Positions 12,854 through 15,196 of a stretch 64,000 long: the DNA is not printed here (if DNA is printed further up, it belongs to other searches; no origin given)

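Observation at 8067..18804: Candidate protein O-glycosylation module: Pro/Thr-linker surface proteins next to three consecutive GT-C (PMT/ArnT-like) membrane glycosyltransferases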

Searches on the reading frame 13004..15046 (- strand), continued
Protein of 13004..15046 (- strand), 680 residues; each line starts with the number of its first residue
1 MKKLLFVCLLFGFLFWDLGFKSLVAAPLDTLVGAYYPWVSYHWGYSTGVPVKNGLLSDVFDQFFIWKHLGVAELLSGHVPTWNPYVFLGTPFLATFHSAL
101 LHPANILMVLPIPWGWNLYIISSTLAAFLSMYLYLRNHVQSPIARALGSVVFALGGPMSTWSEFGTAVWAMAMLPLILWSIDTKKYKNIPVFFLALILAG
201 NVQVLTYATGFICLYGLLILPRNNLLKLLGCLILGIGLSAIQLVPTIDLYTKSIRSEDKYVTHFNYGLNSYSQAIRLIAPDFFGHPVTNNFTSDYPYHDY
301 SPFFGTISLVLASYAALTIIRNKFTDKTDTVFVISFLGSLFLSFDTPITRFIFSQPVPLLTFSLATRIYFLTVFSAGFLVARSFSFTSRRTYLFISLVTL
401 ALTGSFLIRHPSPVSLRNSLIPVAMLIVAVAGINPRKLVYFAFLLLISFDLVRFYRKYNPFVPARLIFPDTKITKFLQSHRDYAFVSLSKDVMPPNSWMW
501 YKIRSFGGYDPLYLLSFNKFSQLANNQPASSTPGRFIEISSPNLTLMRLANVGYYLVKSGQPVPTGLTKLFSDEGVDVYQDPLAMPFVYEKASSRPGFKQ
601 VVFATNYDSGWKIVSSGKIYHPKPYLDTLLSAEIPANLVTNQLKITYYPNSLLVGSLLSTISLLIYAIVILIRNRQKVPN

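Call 77: find_encoding_contigs(protein=P0025, flank=10000, max_places=1)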
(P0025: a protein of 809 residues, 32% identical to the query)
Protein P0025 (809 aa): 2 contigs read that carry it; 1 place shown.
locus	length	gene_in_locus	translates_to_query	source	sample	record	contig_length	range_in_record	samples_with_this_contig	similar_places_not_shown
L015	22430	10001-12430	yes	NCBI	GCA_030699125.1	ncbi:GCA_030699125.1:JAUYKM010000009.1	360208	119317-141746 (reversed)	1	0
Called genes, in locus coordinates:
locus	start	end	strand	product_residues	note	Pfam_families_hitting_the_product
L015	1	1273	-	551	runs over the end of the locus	PF02366:PMT (weak)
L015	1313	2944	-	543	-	PF13231:PMT_2 (weak)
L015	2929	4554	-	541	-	PF13231:PMT_2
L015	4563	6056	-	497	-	PF13231:PMT_2 (weak)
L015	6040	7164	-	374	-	PF05007:Mannosyl_trans (weak)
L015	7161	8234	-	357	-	PF00534:Glycos_transf_1, PF13692:Glyco_trans_1_4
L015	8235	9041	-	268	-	PF00535:Glycos_transf_2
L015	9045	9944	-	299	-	PF00535:Glycos_transf_2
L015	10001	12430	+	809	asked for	PF09586:YfhO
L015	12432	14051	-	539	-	PF02366:PMT, PF13231:PMT_2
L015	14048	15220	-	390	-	-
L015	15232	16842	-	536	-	PF13231:PMT_2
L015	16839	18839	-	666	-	-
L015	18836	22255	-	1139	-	PF12979:DUF3863 (weak)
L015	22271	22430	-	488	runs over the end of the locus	PF01943:Polysacc_synt, PF13440:Polysacc_synt_3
